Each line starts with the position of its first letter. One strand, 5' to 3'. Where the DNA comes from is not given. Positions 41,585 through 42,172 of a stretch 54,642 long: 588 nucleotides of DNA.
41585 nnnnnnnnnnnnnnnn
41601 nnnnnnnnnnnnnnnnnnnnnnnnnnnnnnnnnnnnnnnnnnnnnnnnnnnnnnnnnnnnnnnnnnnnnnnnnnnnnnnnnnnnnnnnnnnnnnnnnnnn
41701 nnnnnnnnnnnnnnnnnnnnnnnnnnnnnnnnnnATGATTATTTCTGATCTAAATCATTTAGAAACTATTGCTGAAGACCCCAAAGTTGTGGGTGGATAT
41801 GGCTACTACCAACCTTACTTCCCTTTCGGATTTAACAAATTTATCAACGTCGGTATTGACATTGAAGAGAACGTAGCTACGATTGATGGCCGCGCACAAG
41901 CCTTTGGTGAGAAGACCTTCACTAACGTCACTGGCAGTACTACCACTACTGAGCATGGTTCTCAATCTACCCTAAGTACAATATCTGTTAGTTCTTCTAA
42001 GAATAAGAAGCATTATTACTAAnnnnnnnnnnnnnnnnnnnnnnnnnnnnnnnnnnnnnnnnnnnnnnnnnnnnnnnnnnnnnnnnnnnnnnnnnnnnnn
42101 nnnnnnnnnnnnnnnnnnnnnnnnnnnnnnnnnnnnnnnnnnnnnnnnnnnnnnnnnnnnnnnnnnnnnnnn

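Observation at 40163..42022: Three families of GG-leader precursors with unusually long Cys-free cores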

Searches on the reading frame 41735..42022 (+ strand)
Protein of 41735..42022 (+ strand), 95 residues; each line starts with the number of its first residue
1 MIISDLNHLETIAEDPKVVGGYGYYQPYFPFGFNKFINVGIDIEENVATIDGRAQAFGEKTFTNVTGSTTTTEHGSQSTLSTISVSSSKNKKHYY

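Call 5: search_protein_families(library=ncbifam, proteins=[window:41735-42022:+], max_evalue=1)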
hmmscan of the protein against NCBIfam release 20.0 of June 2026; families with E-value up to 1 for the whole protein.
window:41735-42022:+ (95 aa): 1 family
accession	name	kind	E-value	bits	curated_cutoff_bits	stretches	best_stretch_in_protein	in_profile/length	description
NF010764.0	PRK14167.1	subfamily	0.099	11.8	477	1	17-65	128-176/297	bifunctional 5,10-methylene-tetrahydrofolate dehydrogenase/ 5,10-methylene-tetrahydrofolate cyclohydrolase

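Call 6: search_protein_families(library=pfam, proteins=[window:41735-42022:+], max_evalue=1)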
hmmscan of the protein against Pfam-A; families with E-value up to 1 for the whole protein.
window:41735-42022:+ (95 aa): 1 family
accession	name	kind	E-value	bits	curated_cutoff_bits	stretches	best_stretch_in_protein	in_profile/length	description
PF02169.21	LPP20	-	0.056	14.3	25.9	1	35-89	14-68/97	LPP20 lipoprotein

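Call 17: find_homologous_proteins(query=window:41735-42022:+)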
Query window:41735-42022:+ (95 aa): 17 proteins with E <= 0.001 among 19 candidates.
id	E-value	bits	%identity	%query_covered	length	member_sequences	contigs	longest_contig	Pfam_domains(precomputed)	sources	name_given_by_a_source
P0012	1.8e-56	205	100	100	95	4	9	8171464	-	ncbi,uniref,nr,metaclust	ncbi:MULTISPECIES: hypothetical protein [Moorena]|uniref:Uncharacterized protein n=1 Tax=Moorena pro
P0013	2.3e-36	141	76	100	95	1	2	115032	-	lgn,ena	-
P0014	1.9e-25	106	61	93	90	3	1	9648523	-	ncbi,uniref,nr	ncbi:hypothetical protein BJP36_00465 [Moorena producens JHB]|uniref:Uncharacterized protein n=1 Tax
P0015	2.3e-24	103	59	78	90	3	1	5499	-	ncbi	-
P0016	6.5e-21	92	58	77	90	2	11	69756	-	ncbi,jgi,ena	-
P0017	1.3e-19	88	56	93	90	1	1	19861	-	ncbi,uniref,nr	ncbi:hypothetical protein [Moorena sp. SIO4G3]|uniref:hypothetical protein n=1 Tax=Moorena sp. SIO4G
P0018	1.6e-19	87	54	93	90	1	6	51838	-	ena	-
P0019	2.1e-19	87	55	94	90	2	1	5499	-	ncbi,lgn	-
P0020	2.3e-19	87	54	77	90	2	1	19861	-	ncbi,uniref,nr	ncbi:hypothetical protein [Moorena sp. SIO4G3]|uniref:hypothetical protein n=1 Tax=Moorena sp. SIO4G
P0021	8.6e-19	85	55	92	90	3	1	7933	-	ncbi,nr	ncbi:MAG: hypothetical protein F6K26_09790 [Moorea sp. SIO2I5]|nr:hypothetical protein [Moorena sp. 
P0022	2.0e-18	84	55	92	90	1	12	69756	-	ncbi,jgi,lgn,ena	-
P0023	5.1e-17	79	55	93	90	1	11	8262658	-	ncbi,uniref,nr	ncbi:MAG: hypothetical protein F6K50_18420 [Moorea sp. SIO3I7]|uniref:Uncharacterized protein n=1 Ta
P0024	1.5e-15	75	53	91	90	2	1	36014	-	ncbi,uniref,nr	ncbi:hypothetical protein [Moorena sp. SIO3H5]|uniref:hypothetical protein n=1 Tax=Moorena sp. SIO3H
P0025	1.1e-8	53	48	66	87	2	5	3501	-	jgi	jgi:hypothetical protein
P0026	1.4e-8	52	48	66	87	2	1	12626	-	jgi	jgi:hypothetical protein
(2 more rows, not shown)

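Call 34: predict_structure(alignment_id=A1)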
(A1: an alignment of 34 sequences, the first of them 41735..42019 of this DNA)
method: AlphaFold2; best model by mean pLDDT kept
length: 95 residues; sequences in the alignment: 34
mean_pLDDT: 56.6   pTM: 0.42
mean pLDDT of the five models: 56.6, 56.4, 51.4, 49.1, 40.6
residues with pLDDT >= 90: 0; 70-90: 24; 50-70: 33; < 50: 38
segments of 3 or more residues with pLDDT < 50: 1-3, 10-17, 19-40, 93-95
pLDDT, mean of each block of 10 residues (from residue 1): 50 45 41 41 54 62 73 79 69 49
secondary structure, 60 per line:
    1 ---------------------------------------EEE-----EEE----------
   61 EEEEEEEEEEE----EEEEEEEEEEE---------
elements in order: E40-42 E48-50 E61-71 E76-86

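Call 36: search_protein_representatives(alignment_id=A1)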
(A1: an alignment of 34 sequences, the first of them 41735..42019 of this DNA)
Query: 34 sequences, 87 profile positions. Proteins with E-value up to 0.001 (for the whole library): 525; up to 1e-10: 133; up to 1e-30: 0. The best 150 are listed.
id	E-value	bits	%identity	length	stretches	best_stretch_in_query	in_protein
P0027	1.7e-28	115.2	-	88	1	1-87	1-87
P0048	6.3e-28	113.4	-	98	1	1-86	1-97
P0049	1.7e-27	112.0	-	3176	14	31-87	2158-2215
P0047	7.2e-27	110.0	-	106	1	1-86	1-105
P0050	3.9e-23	98.1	-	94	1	1-87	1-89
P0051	7.0e-23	97.2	-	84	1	1-87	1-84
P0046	1.5e-22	96.1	-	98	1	1-86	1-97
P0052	4.7e-21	91.4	-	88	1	1-87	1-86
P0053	4.7e-20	88.2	-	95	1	1-86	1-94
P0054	1.1e-19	87.0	-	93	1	1-86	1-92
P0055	1.2e-19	86.9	-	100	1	1-86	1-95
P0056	1.5e-19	86.5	-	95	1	1-87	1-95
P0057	1.1e-18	83.8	-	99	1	1-87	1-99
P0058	1.5e-18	83.4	-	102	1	1-87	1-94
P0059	2.3e-18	82.8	-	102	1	1-86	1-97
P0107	2.4e-14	69.9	-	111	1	1-86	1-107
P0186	2.7e-10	56.9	-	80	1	28-86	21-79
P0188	3.1e-10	56.7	-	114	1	31-87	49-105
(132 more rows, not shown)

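Call 40: search_protein_families(library=ncbifam, proteins=[P0053, P0057, P0059, P0188, P0051, P0054, P0058, P0107, P0186, P0056], max_evalue=1)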
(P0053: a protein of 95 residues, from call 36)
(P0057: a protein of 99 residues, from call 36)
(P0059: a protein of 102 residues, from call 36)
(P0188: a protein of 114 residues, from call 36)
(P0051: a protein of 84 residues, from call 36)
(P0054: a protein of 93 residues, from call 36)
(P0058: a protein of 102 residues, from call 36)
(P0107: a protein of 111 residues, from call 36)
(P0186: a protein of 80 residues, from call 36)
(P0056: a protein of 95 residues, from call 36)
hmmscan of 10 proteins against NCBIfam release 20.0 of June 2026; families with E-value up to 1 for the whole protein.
P0053 (95 aa): 0 families

P0057 (99 aa): 0 families

P0059 (102 aa): 2 families
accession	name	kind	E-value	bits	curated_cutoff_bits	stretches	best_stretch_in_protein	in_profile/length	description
TIGR01588.1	citE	equivalog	0.02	14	443.4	1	5-63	196-255/288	citrate (pro-3S)-lyase subunit beta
NF002295.0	PRK01222.1-1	equivalog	0.069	12.6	216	1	3-56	147-199/219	phosphoribosylanthranilate isomerase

P0188 (114 aa): 0 families

P0051 (84 aa): 0 families

P0054 (93 aa): 0 families

P0058 (102 aa): 2 families
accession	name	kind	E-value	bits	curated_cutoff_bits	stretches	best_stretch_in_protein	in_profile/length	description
TIGR01396.1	FlgB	equivalog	0.018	15.2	59.05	1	17-69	58-110/131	flagellar basal body rod protein FlgB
NF007251.0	PRK09698.1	equivalog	0.11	11.7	253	1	25-53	97-125/304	allose kinase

P0107 (111 aa): 0 families

P0186 (80 aa): 0 families

P0056 (95 aa): 0 families

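Call 41: search_protein_families(library=pfam, proteins=[P0053, P0057, P0059, P0188, P0051, P0054, P0058, P0107, P0186, P0056], max_evalue=1)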
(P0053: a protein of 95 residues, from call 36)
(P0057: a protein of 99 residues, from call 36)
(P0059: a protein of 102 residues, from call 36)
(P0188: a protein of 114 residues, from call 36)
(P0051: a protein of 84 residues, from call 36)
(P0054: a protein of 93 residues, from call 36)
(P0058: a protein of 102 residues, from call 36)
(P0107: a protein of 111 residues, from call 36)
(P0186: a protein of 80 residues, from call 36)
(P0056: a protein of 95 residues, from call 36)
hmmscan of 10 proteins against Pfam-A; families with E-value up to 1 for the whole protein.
P0053 (95 aa): 0 families

P0057 (99 aa): 0 families

P0059 (102 aa): 0 families

P0188 (114 aa): 1 family
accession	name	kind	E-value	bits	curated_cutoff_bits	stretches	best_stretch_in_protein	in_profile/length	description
PF21042.2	Stu2_CTS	-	0.19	11.8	27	1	47-55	9-17/23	Stu2, C-terminal segment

P0051 (84 aa): 1 family
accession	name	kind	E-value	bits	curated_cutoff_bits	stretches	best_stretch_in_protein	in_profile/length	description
PF00938.23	Lipoprotein_3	-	0.14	12.1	22.7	1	44-79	140-177/236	Lipoprotein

P0054 (93 aa): 0 families

P0058 (102 aa): 0 families

P0107 (111 aa): 0 families

P0186 (80 aa): 0 families

P0056 (95 aa): 1 family
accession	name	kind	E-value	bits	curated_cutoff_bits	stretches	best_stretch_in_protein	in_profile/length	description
PF17166.9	DUF5126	-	0.15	12.5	27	1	66-95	51-80/104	Domain of unknown function (DUF5126)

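Call 42: list_cluster_members(proteins=[P0053, P0057, P0059, P0188, P0051, P0054, P0058, P0107, P0025, P0056])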
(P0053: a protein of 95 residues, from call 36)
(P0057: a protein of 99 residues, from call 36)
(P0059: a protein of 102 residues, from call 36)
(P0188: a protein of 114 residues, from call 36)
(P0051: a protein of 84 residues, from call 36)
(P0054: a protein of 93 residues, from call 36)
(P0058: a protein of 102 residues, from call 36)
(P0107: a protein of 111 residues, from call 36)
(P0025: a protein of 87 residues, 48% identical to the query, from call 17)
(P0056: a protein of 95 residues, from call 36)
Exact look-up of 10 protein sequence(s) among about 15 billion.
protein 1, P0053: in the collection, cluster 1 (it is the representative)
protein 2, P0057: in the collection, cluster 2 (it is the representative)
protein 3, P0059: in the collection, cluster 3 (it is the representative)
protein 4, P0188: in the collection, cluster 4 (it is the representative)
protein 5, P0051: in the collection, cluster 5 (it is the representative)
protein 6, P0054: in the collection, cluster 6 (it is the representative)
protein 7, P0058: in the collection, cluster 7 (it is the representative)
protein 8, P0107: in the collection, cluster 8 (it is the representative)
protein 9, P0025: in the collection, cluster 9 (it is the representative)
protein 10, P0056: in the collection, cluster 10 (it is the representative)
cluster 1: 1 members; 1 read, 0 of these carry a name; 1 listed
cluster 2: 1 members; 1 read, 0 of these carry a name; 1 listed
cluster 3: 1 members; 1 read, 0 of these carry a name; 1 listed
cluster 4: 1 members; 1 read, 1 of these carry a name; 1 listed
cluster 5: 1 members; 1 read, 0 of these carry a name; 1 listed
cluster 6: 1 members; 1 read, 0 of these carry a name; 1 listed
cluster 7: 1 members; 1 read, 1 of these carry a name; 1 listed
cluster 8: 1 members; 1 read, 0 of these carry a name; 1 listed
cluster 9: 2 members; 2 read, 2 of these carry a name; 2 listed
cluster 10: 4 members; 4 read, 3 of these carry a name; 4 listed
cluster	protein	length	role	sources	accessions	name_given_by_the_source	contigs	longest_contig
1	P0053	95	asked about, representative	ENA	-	-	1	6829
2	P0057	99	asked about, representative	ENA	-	-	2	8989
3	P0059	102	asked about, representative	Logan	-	-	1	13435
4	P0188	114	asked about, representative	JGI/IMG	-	hypothetical protein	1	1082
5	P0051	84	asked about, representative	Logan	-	-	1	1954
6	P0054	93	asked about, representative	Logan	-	-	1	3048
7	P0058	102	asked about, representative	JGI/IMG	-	hypothetical protein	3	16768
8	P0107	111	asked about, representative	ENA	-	-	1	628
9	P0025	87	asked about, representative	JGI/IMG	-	hypothetical protein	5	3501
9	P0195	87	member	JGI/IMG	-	hypothetical protein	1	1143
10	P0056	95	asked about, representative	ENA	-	-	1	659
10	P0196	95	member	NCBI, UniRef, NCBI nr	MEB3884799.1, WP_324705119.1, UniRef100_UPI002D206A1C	hypothetical protein [Lyngbya sp. CCY1209] | hypothetical protein n=1 Tax=Lyngbya sp. CCY1209 TaxID=2886103 RepID=UPI002D206A1C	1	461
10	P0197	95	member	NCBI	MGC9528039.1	MAG: hypothetical protein ACP5D7_21085 [Limnospira sp.]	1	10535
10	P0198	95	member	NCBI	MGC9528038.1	MAG: hypothetical protein ACP5D7_21080 [Limnospira sp.]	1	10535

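Call 43: find_related_loci(query=A1, collection=genome_contigs, flank=8000)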
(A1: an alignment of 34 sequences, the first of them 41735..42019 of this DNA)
Query A1 (95 aa) in genome_contigs; peptide patterns used: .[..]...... (x = any residue, [..] = any of these).
111 stretches matched a pattern; 64 encode a relative of the query (tblastn E <= 1e-3); 57 distinct loci.
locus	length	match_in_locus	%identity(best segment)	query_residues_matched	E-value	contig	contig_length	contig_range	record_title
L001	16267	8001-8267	57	1-88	4e-28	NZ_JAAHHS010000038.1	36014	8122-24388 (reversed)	MAG: Moorena sp. SIO3H5 3H5_NODE_38, whole genome shotgun sequence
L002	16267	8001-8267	54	1-88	5e-24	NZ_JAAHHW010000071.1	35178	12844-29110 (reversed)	MAG: Moorena sp. SIO3I8 3I8_NODE_71, whole genome shotgun sequence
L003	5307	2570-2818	55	1-87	5e-24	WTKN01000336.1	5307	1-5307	MAG: Moorena sp. SS36440bin_2 NODE_497_length_5307_cov_34.902323, whole genome shotgun sequence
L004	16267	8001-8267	54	1-88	5e-24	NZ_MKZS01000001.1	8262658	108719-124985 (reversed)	Moorena bouillonii PNG strain PNG5-198 Ga0081470_101, whole genome shotgun sequence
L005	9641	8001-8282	48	1-86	4e-13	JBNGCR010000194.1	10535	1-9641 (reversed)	MAG: Limnospira sp. isolate E05-005 bin49.fa-194, whole genome shotgun sequence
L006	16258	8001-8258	41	1-86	2e-12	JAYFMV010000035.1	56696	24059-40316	MAG: Potamolinea sp. isolate R1S1 contig_223, whole genome shotgun sequence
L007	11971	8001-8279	35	1-87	3e-11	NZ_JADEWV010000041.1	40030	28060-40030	Microcoleus sp. LEGE 07076 NODE_76_length_40030_cov_5.47433, whole genome shotgun sequence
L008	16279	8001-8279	38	1-87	6e-11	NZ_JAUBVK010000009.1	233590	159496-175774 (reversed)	Microcoleus sp. ARI1-B5 strain ARI1_B5 NODE_14_length_233590_cov_40.741967, whole genome shotgun sequence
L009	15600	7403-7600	40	1-61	2e-10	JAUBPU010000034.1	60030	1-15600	Microcoleus sp. S13_B4 NODE_102_length_60030_cov_32.342969, whole genome shotgun sequence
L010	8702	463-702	38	1-74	3e-10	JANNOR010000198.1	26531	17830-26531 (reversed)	MAG: Cyanobacteria bacterium SOY_34_metabat_3 SOY_34_k141_294394, whole genome shotgun sequence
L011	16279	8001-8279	36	1-95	4e-10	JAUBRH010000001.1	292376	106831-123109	Microcoleus sp. N9_A2 NODE_9_length_292376_cov_67.087506, whole genome shotgun sequence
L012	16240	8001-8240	38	1-74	6e-10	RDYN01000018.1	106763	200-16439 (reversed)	MAG: Oscillatoriales cyanobacterium isolate PH2015_07U_46_236 PH2015_07U_scaffold_16, whole genome shotgun sequence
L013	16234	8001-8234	36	1-72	7e-10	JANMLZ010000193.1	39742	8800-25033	MAG: Cyanobacteria bacterium OTE_58_metabat_593 OTE_58_k141_5333216, whole genome shotgun sequence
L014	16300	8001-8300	35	1-87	9e-10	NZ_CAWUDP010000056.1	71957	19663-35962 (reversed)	Scytonema sp. PCC 10023 isolate Scytonema sp. PCC 10023 NODE_58_length_71957_cov_94.708562, whole genome shotgun sequenc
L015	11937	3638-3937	33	1-95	2e-9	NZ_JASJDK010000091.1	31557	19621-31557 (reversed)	MAG: Mastigocoleus sp. MO_188.B34 MO_188.c_1197, whole genome shotgun sequence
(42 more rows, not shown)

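Call 55: search_solved_structures(query=A1, max_evalue=10)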
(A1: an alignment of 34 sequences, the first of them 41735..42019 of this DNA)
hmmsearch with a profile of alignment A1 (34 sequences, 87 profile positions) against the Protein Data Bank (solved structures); distinct sequences matched with E-value up to 10: 5.
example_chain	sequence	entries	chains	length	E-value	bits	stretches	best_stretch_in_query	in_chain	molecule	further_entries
3s3z_A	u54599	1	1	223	0.022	18.7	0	7-58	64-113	Tandem Cyanovirin-N Dimer CVN2L10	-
3s3y_A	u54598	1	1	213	0.026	18.4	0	7-55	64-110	TANDEM CYANOVIRIN-N DIMER CVN2L0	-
2yvw_A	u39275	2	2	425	0.033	18.1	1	6-62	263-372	UDP-N-acetylglucosamine 1-carboxyvinyltransferase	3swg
7tb0_A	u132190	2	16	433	0.063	17.2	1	9-63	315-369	UDP-N-acetylglucosamine 1-carboxyvinyltransferase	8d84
3wr1_A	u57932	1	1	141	0.25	15.3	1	40-68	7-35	Hemoglobin subunit alpha-A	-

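Call 56: fold_search(model_id=the predicted structure, library=pdb)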
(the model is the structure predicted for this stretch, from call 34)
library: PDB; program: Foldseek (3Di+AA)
matches with E <= 10: 71; with E <= 0.001: 0
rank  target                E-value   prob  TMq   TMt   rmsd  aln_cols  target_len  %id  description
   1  4ydz_B                2.4e+00  0.44  0.32  0.31   2.1        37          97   22  Stress-induced protein 1 from Caenorhabditis elegans (released 2015-06-10)
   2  5jea_J                2.6e+00  0.20  0.25  0.03   4.0        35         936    8  Structure of a cytoplasmic 11-subunit RNA exosome complex including Ski7, bound to RNA (released 2016-07-13)
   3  8cem_B                2.9e+00  0.04  0.17  0.04  16.9        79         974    6  Structure of bovine native C3, re-refinement (released 2023-04-05)
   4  6hgo_C                3.5e+00  0.03  0.19  0.15  18.0       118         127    9  Crystal Structure of human IL-17F (released 2019-11-20)
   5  4ye0_A                3.7e+00  0.35  0.33  0.31   2.0        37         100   22  Stress-induced protein 1 truncation mutant (43 - 140) from Caenorhabditis elegans (released 2015-06-10)
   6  1jpy_A                3.7e+00  0.01  0.13  0.11  18.9       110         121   11  Crystal structure of IL-17F (released 2001-09-28)
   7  6fai_L                4.2e+00  0.02  0.16  0.14  19.0       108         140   14  Structure of a eukaryotic cytoplasmic pre-40S ribosomal subunit (released 2018-02-28)
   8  7z2z_N                4.5e+00  0.03  0.16  0.11  18.3        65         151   14  Structure of yeast RNA Polymerase III-DNA-Ty1 integrase complex (Pol III-DNA-IN1) at 3.1 A (released 2023-04-05)
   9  8jc7_A                5.0e+00  0.08  0.22  0.05  17.2        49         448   20  Cryo-EM structure of Vibrio campbellii alpha-hemolysin (released 2023-09-27)
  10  3hrz_B                5.0e+00  0.02  0.16  0.08  23.1       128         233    7  Cobra Venom Factor (CVF) in complex with human factor B (released 2009-07-07)
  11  2bbh                  5.7e+00  0.09  0.24  0.12   4.0        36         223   19  X-ray structure of T.maritima CorA soluble domain (released 2005-12-13)
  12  7ane_av               5.7e+00  0.03  0.19  0.13  14.9        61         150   11  Leishmania Major mitochondrial ribosome (released 2021-06-23)
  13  5k36_K                6.1e+00  0.12  0.26  0.03   3.9        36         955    8  Structure of an eleven component nuclear RNA exosome complex bound to RNA (released 2016-11-02)
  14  5c0x_J                6.1e+00  0.10  0.25  0.03   4.0        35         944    8  Structure of a 12-subunit nuclear exosome complex bound to structured RNA (released 2015-08-05)
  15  5f2v_P                6.1e+00  0.06  0.19  0.11   6.5        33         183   15  Crystal structure of the small alarmone synthethase 1 from Bacillus subtilis bound to AMPCPP (released 2015-12-16)
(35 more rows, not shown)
